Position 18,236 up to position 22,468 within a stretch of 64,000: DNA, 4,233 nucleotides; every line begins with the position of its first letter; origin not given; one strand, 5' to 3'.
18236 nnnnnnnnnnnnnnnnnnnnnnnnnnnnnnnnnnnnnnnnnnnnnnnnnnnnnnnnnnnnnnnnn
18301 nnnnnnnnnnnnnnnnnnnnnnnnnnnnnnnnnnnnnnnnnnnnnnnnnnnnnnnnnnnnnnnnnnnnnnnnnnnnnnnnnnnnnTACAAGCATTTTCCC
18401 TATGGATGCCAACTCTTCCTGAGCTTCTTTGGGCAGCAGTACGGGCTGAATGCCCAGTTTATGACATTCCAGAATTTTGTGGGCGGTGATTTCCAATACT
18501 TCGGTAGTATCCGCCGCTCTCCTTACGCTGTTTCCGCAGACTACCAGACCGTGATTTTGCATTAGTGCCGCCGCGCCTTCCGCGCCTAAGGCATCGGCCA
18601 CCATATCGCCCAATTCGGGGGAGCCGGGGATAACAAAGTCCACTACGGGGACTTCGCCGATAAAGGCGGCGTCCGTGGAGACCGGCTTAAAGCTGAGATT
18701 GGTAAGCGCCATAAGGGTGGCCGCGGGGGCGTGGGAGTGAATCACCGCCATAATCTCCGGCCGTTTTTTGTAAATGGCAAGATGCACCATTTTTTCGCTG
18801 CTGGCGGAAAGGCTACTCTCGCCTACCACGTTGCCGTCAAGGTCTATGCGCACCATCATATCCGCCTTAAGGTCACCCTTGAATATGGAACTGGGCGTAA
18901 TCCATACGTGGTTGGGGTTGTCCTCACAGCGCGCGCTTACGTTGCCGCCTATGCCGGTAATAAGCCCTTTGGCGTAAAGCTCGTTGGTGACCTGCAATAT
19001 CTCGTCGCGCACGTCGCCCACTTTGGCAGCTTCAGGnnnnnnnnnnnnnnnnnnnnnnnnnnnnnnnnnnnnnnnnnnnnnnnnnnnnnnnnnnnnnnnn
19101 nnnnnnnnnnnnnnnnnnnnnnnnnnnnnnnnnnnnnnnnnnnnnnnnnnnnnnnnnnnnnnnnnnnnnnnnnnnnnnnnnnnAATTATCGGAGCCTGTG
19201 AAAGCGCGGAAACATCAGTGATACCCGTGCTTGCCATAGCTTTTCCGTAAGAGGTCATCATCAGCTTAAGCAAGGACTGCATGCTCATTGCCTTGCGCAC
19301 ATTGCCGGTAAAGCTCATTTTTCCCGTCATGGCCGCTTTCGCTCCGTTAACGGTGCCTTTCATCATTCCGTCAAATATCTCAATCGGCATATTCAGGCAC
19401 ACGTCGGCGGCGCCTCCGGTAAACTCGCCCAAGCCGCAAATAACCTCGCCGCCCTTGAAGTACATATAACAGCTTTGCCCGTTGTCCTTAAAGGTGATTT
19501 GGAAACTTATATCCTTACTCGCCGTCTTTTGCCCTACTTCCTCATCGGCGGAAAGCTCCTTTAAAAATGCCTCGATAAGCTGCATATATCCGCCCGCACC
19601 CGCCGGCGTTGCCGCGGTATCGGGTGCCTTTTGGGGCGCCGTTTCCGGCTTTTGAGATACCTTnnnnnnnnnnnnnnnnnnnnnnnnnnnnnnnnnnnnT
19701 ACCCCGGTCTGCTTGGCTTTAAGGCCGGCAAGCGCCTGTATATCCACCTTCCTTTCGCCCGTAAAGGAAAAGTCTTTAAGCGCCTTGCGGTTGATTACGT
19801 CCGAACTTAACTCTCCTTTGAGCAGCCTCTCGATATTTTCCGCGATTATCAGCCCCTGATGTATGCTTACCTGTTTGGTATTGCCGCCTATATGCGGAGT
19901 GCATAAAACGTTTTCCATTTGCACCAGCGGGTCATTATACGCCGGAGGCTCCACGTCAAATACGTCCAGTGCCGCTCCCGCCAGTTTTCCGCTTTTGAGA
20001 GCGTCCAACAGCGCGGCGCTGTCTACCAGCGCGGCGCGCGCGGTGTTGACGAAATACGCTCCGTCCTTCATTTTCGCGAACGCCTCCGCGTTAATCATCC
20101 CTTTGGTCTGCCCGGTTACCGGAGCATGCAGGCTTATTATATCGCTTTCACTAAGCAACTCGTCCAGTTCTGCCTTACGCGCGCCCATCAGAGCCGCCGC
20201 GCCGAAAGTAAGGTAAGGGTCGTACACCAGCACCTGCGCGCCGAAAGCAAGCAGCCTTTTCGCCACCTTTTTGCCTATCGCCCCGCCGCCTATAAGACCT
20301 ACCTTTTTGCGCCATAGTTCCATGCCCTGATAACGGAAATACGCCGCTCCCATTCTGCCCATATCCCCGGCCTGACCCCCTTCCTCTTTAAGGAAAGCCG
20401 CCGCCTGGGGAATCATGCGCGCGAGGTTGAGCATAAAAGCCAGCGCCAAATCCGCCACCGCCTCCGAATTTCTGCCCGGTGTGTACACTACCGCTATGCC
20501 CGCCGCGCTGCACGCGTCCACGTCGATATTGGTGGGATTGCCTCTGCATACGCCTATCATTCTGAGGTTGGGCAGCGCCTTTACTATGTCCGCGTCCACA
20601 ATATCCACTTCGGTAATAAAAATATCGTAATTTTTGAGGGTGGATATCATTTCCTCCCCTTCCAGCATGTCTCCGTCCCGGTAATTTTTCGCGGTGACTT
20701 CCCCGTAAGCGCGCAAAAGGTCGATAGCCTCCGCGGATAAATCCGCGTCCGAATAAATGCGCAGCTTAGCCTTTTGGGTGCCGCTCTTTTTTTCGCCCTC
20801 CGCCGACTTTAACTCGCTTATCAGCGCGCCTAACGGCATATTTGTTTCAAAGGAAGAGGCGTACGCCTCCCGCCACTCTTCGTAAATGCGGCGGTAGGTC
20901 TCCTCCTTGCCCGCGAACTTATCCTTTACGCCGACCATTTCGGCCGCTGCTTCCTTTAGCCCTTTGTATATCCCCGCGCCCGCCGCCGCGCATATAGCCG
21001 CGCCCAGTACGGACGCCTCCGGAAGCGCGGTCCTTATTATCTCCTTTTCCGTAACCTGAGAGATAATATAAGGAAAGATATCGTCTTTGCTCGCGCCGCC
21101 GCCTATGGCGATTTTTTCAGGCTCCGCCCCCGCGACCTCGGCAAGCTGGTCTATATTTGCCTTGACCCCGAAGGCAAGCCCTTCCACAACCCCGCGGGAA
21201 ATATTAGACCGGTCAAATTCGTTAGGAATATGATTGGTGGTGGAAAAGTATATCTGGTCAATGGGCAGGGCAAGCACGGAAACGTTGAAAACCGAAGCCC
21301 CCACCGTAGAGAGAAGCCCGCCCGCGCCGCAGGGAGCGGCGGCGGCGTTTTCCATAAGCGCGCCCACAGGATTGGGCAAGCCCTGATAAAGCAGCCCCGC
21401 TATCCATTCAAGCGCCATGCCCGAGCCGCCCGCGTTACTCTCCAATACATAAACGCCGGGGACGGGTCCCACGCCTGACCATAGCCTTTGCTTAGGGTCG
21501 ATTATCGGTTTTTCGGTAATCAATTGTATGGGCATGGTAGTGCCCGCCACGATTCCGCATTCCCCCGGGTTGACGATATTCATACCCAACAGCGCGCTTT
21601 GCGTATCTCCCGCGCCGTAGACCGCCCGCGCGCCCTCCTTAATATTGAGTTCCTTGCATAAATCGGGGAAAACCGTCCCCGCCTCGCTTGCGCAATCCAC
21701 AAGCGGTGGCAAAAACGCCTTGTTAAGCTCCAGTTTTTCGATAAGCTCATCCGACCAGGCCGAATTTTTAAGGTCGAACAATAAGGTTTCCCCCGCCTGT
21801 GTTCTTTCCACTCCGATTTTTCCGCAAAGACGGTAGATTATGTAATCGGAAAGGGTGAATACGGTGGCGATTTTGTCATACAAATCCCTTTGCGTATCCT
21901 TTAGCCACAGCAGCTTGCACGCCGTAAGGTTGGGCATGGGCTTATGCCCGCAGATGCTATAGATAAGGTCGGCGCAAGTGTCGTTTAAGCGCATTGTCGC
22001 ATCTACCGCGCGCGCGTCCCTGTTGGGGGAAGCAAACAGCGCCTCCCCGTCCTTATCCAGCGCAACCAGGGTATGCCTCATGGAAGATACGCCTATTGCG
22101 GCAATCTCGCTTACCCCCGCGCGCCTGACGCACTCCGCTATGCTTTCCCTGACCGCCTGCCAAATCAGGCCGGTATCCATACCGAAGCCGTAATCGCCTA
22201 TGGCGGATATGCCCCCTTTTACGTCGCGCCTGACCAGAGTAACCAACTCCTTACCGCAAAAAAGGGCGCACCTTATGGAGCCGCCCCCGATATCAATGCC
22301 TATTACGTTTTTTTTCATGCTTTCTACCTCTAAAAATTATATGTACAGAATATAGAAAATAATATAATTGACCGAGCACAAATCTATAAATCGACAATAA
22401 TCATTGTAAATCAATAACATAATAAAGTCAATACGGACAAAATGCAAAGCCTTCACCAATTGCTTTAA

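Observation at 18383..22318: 1311-aa single-polypeptide fusion: FGGY sugar kinase + D-2-hydroxyacid dehydrogenase + SCP2 + class II (FucA/AraD-type) aldolase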

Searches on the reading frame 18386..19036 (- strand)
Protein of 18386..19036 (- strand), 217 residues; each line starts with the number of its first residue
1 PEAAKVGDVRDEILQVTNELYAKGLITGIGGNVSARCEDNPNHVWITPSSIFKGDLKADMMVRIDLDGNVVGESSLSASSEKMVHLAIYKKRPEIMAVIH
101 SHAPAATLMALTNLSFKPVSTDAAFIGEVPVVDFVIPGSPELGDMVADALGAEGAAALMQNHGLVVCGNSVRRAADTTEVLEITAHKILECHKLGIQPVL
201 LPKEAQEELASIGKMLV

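Call 72: find_homologous_proteins(query=window:18386-19036:-, max_evalue=1e-15)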
Query window:18386-19036:- (217 aa): 386 proteins with E <= 1e-15 among 892 candidates; the best 120 are listed.
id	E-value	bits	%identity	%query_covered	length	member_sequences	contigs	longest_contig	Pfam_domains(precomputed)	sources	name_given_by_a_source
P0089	2.9e-105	368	77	100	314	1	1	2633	PF00596.28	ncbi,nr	ncbi:MAG TPA: class II aldolase/adducin family protein, partial [Clostridiales bacterium]|nr:class I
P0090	1.3e-91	324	66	100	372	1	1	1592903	PF00596.28,PF02036.23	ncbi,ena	-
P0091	2.7e-91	323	68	99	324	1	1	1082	PF00596.28,PF02036.23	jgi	jgi:autoinducer 2 (AI-2) kinase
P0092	4.9e-91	322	67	100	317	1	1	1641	PF00596.28,PF02036.23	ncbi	ncbi:MAG TPA: class II aldolase/adducin family protein, partial [Anaerolineales bacterium]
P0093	7.4e-91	321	67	98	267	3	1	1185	PF00596.28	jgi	jgi:L-ribulose-5-phosphate 4-epimerase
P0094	7.4e-91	321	66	98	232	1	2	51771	PF00596.28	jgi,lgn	jgi:autoinducer 2 (AI-2) kinase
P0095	1.1e-90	321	66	100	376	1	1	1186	PF00596.28,PF02036.23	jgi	-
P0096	8.7e-90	318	66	100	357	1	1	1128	PF14864.12,PF00596.28,PF02036.23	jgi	jgi:autoinducer 2 (AI-2) kinase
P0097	1.3e-89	317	66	98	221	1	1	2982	PF00596.28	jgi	jgi:autoinducer 2 (AI-2) kinase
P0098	2.1e-89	317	66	100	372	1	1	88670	PF00596.28,PF02036.23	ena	-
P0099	2.7e-89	316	66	98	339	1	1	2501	PF00596.28,PF02036.23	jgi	jgi:autoinducer 2 (AI-2) kinase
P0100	5.6e-89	315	65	100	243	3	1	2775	PF00596.28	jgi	jgi:L-ribulose-5-phosphate 4-epimerase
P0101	1.1e-88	314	67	98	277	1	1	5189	PF00596.28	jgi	jgi:autoinducer 2 (AI-2) kinase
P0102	1.2e-88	314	66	97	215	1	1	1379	PF00596.28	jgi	jgi:autoinducer 2 (AI-2) kinase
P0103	1.9e-88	314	67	98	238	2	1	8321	PF00596.28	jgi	-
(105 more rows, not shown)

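Call 75: find_related_loci(query=A3, collection=metagenome_contigs, flank=8000)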
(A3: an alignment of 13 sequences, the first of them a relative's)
Query A3 (212 aa) in metagenome_contigs; peptide patterns used: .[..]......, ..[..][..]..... (x = any residue, [..] = any of these).
600 stretches matched a pattern (row limit reached: there are more); 532 encode a relative of the query (tblastn E <= 1e-3); the best 80 are kept; 80 distinct loci.
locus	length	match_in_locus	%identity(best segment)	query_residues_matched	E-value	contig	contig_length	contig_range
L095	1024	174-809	79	1-212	1e-126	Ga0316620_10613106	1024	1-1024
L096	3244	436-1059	81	5-212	1e-116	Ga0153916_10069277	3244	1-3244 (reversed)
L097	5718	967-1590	81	5-212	1e-113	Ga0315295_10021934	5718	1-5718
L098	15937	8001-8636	78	1-212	2e-113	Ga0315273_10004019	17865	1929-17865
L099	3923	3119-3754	76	1-212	8e-113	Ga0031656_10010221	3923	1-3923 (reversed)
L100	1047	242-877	78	1-212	4e-122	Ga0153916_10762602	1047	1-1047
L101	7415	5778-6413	76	1-212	8e-111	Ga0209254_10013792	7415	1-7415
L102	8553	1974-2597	76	5-212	1e-109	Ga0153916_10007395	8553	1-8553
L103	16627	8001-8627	75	5-212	1e-108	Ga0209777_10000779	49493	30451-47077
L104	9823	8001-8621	74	5-211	4e-108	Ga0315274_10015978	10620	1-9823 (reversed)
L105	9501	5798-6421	73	5-212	1e-107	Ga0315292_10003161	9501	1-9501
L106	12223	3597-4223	73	5-212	2e-106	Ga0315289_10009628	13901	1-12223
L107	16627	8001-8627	72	5-212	3e-103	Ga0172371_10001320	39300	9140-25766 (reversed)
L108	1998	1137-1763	68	5-212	8e-106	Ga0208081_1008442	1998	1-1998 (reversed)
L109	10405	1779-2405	69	5-212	1e-100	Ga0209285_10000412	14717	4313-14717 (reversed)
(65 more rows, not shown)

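Call 78: search_protein_families(library=pfam, proteins=[L098:4810-6369:+, L098:6581-7792:+, L098:8907-10106:-, L098:10103-10591:-, L098:10679-11755:+, L101:3250-4233:+, L101:6510-7145:+, L099:722-1768:+, L099:1850-3103:+, L102:6686-7720:+], max_evalue=0.00001)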
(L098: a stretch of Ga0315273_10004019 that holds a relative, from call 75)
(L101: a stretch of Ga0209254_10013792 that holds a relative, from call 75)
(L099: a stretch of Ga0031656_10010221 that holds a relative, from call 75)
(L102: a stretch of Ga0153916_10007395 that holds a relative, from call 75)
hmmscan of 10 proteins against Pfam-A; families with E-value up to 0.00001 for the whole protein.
L098:4810-6369:+ (519 aa): 3 families
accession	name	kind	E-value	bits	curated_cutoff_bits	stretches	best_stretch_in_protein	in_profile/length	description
PF00152.25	tRNA-synt_2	-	2.5e-89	299.8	25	1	177-513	2-306/308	tRNA synthetases class II (D, K and N)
PF01336.31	tRNA_anti-codon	-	9.4e-14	51.6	27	1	73-149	3-75/75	OB-fold nucleic acid binding domain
PF01409.25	tRNA-synt_2d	-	1.4e-06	28.4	19.8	0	485-508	212-235/246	tRNA synthetases class II core domain (F)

L098:6581-7792:+ (403 aa): 2 families
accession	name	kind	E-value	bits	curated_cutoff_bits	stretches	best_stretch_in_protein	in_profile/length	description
PF07690.21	MFS_1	-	1.1e-44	153.3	33.4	1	20-360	2-345/347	Major Facilitator Superfamily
PF00083.30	Sugar_tr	-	5.3e-08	32.6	22.3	0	257-387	48-183/452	Sugar (and other) transporter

L098:8907-10106:- (399 aa): 1 family
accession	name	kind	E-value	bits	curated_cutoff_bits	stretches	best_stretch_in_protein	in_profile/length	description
PF04087.19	DUF389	-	3.4e-10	40.6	23.9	1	82-213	3-132/137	Domain of unknown function (DUF389)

L098:10103-10591:- (162 aa): 0 families

L098:10679-11755:+ (358 aa): 0 families

L101:3250-4233:+ (327 aa): 1 family
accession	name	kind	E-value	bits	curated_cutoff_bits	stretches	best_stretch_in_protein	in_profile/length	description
PF01636.29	APH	-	1.8e-20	74.2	23.2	1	33-251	2-216/239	Phosphotransferase enzyme family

L101:6510-7145:+ (211 aa): 0 families

L099:722-1768:+ (348 aa): 1 family
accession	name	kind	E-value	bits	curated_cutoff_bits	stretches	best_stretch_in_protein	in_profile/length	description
PF01636.29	APH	-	1.2e-21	78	23.2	1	51-283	2-224/239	Phosphotransferase enzyme family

L099:1850-3103:+ (417 aa): 2 families
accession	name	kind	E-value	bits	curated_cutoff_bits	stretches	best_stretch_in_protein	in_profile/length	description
PF07690.21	MFS_1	-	6e-42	144.2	33.4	1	34-373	2-344/347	Major Facilitator Superfamily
PF00083.30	Sugar_tr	-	3e-08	33.4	22.3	0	56-130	43-115/452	Sugar (and other) transporter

L102:6686-7720:+ (344 aa): 1 family
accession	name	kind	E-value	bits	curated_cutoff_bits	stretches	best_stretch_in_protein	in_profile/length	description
PF02608.20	Bmp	-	5e-37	127.9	24.1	1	44-300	6-255/301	ABC transporter substrate-binding protein PnrA-like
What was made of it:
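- Closest known: 5-deoxyribose / MTR 'DHAP shunt': DrdK or MtnK, DrdI or MtnA, DrdA or Ald2. Same: Stand-alone relatives of the module lie next to APH-family kinases (call 78).
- Stand-alone aldolase relatives sit next to APH-family kinases, the family that includes MtnK and DrdK (call 78; family membership from own knowledge).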

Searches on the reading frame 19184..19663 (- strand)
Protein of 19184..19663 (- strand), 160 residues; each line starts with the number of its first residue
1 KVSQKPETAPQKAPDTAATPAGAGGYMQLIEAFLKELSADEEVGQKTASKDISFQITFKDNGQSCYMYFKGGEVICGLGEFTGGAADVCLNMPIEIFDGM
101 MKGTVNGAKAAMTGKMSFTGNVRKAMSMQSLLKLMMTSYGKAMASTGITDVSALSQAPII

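Call 90: search_protein_representatives(protein=window:19184-19663:-)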
Query: 160 residues. Proteins with E-value up to 0.001 (for the whole library): 150; up to 1e-10: 41; up to 1e-30: 7. The best 150 are listed.
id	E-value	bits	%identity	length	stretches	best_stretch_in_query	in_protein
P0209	1.4e-98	342.9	65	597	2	5-156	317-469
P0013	2.7e-98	342.0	62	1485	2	6-158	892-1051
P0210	4.0e-78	276.6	54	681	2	7-151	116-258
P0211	3.2e-42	160.2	58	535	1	11-157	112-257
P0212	2.1e-38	147.8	42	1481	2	24-147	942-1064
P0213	2.6e-36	141.0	57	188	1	27-159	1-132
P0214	1.3e-33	132.2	37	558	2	16-134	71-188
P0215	1.4e-30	122.4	53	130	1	24-144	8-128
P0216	2.2e-30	121.8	50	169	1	8-144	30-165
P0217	6.4e-29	117.0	36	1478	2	13-132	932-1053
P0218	3.4e-27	111.4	33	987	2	16-131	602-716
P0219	1.4e-25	106.2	35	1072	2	14-132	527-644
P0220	5.3e-25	104.3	31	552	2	11-158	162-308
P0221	1.9e-22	96.0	49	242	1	24-151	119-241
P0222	6.4e-21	91.1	44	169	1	25-148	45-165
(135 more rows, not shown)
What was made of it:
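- Tried and rejected: The module is too divergent: 150 hits, about 25 of them 1000 aa or longer (call 90).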

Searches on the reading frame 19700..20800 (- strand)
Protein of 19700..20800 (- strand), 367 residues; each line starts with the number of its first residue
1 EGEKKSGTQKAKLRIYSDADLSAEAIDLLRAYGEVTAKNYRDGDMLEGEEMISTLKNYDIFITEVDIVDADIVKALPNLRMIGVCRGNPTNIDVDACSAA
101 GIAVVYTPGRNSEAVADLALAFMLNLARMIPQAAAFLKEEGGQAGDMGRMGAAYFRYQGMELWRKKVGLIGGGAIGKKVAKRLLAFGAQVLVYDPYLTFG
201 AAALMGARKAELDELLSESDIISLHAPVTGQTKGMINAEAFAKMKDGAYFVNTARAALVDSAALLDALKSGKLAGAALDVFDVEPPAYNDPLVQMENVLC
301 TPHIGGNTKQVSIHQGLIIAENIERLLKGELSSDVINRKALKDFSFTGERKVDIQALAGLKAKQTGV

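Call 29: search_solved_structures(query=window:19700-20800:-, max_evalue=1e-10)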
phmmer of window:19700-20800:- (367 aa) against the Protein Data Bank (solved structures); distinct sequences matched with E-value up to 1e-10: 164 (the best 60 are shown).
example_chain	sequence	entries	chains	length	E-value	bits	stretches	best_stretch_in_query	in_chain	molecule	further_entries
1ygy_A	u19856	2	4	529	7.9e-54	186.7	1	47-337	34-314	D-3-phosphoglycerate dehydrogenase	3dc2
3ddn_A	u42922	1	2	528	7.9e-54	186.7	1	47-337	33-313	D-3-phosphoglycerate dehydrogenase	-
6plf_A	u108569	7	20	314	6.4e-49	170.6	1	46-330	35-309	D-3-phosphoglycerate dehydrogenase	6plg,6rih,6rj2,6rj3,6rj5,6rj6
6cwa_A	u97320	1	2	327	7.3e-49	170.4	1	46-330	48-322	D-3-phosphoglycerate dehydrogenase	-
7cvp_A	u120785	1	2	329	7.4e-49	170.4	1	46-330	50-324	D-3-phosphoglycerate dehydrogenase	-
2g76_A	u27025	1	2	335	7.9e-49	170.3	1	46-330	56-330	D-3-phosphoglycerate dehydrogenase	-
7dkm_A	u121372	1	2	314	2.7e-48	168.6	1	46-322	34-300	D-3-phosphoglycerate dehydrogenase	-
1wwk_A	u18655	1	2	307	3.4e-48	168.2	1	13-329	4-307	phosphoglycerate dehydrogenase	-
7ewh_A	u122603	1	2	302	4e-48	168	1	46-318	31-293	D-3-phosphoglycerate dehydrogenase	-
5n6c_A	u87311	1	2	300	4.1e-48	167.9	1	46-317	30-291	D-3-phosphoglycerate dehydrogenase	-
5aov_A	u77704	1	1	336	9.9e-47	163.4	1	42-342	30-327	GLYOXYLATE REDUCTASE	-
6bii_A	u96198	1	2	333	6.2e-46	160.8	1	23-342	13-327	Glyoxylate reductase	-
9whb_A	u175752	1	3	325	3.7e-44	154.9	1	58-333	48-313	3-phosphoglycerate dehydrogenase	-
2d0i_A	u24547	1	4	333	4.4e-44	154.7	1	22-342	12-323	dehydrogenase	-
2dbq_A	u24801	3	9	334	7.9e-44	153.9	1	40-342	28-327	Glyoxylate reductase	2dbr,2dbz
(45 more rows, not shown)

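Call 62: search_solved_structures(query=window:19790-20770:-, max_evalue=1e-40, show_alignments=3)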
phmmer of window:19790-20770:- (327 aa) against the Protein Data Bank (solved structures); distinct sequences matched with E-value up to 1e-40: 22.
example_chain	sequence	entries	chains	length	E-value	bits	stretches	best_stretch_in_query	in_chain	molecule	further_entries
3ddn_A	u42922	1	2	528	5.5e-54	187.1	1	37-327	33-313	D-3-phosphoglycerate dehydrogenase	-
1ygy_A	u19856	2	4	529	5.5e-54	187.1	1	37-327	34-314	D-3-phosphoglycerate dehydrogenase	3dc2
6plf_A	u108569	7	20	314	4.5e-49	171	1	36-320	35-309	D-3-phosphoglycerate dehydrogenase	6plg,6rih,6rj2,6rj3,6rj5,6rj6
6cwa_A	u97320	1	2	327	5.1e-49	170.8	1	36-320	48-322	D-3-phosphoglycerate dehydrogenase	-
7cvp_A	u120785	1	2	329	5.3e-49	170.7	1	36-320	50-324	D-3-phosphoglycerate dehydrogenase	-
2g76_A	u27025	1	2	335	5.6e-49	170.6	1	36-320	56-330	D-3-phosphoglycerate dehydrogenase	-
7dkm_A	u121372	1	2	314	1.9e-48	168.9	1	36-312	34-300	D-3-phosphoglycerate dehydrogenase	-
1wwk_A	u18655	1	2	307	2.7e-48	168.4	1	3-319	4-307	phosphoglycerate dehydrogenase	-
7ewh_A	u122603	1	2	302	2.8e-48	168.3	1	36-308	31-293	D-3-phosphoglycerate dehydrogenase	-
5n6c_A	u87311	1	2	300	2.9e-48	168.3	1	36-307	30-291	D-3-phosphoglycerate dehydrogenase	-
5aov_A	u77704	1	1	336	2.4e-45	158.7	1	32-327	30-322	GLYOXYLATE REDUCTASE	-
9whb_A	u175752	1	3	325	4.9e-44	154.4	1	48-321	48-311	3-phosphoglycerate dehydrogenase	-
6bii_A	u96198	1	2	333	5.9e-44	154.2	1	13-327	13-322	Glyoxylate reductase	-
8wpo_A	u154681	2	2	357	6.7e-43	150.7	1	50-327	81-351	McyI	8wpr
9jnr_A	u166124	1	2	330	9.2e-43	150.2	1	49-326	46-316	McyI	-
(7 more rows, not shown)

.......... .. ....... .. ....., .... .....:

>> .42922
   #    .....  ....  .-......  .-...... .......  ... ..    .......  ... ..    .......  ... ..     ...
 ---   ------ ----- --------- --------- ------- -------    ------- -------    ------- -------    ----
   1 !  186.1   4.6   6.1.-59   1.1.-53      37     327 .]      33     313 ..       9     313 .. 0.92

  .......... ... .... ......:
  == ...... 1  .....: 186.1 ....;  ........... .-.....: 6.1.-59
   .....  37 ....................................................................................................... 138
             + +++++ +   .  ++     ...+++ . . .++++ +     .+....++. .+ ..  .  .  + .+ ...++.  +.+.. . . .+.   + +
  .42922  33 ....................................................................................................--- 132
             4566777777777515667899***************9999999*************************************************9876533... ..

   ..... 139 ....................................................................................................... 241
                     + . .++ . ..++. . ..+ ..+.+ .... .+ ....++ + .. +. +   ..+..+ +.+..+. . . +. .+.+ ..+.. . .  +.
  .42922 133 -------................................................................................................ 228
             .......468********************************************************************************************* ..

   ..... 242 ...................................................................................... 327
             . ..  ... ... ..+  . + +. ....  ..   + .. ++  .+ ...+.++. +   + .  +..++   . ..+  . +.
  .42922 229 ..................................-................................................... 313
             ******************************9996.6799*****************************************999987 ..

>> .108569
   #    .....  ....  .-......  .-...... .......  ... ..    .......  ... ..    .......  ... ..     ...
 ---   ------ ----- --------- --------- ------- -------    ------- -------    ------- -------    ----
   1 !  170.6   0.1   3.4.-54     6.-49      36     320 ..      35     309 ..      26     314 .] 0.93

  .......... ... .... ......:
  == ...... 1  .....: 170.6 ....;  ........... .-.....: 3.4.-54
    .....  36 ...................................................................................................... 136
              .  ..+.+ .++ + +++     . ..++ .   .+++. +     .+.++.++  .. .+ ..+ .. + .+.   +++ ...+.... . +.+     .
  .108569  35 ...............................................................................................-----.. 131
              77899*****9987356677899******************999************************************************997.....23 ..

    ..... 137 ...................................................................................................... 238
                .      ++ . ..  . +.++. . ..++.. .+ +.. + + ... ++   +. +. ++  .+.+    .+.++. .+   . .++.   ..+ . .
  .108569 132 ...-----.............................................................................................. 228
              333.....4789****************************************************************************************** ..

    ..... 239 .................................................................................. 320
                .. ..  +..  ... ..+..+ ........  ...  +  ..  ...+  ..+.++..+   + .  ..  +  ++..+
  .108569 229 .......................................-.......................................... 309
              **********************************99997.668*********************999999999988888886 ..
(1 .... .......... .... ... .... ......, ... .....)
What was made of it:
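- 19790..20743 (-): D-2-hydroxyacid dehydrogenase module (aa 526-843), PGDH/glyoxylate-reductase-like. PDB best hit is M. tuberculosis PGDH at 187 bits (calls 29, 62).
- On D-3-phosphoglycerate dehydrogenase (equivalog): 'VRSAT' of PGDH aligns with 'ITEVD' here (call 62).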

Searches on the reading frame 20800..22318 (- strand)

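Call 28: search_solved_structures(query=window:20800-22318:-, max_evalue=1e-10)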
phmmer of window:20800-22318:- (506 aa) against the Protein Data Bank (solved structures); distinct sequences matched with E-value up to 1e-10: 38.
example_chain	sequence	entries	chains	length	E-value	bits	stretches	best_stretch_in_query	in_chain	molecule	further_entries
5ya0_A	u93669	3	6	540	7.3e-45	156.7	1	5-487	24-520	Autoinducer-2 kinase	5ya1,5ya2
3gbt_A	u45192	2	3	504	3.5e-32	114.9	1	3-490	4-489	Gluconate kinase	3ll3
2zf5_O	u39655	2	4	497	1.1e-28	103.4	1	52-487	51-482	Glycerol kinase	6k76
6k78_B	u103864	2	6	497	3.7e-28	101.6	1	52-487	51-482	Glycerol kinase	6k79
6k78_A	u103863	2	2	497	7.2e-28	100.6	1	52-487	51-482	Glycerol kinase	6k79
2itm_A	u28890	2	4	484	8.9e-26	93.7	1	6-493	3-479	Xylulose kinase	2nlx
3ifr_A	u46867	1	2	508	4.3e-24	88.2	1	3-488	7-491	Carbohydrate kinase, FGGY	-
4e1j_A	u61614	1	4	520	4.1e-23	85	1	5-485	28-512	Glycerol kinase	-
2dpn_A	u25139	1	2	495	1.6e-21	79.7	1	48-486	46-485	Glycerol kinase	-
5vm1_A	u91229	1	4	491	2.8e-21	78.9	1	59-446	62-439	Xylulokinase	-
5gn5_A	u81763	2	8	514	6e-21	77.8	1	66-461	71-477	Glycerol kinase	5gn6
3wxi_A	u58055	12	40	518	6.2e-21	77.8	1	66-461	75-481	Glycerol kinase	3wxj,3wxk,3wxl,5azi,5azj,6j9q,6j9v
6ude_A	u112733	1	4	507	1.6e-20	76.4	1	46-475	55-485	Glycerol kinase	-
3g25_A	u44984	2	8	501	3.8e-19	71.9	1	1-487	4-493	Glycerol kinase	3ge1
3h45_X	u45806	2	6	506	1.8e-17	66.4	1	50-489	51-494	Glycerol kinase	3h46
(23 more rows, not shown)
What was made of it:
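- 20978..22306 (-): FGGY-family kinase module (FGGY_N aa 5-245, FGGY_C aa 256-447), LsrK-like. PDB best hit is LsrK 5ya0 at 157 bits (call 28).
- Closest known: L-fucose / D-arabinose route FucK. Different: The kinase is closer to LsrK than to FucK (call 28).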
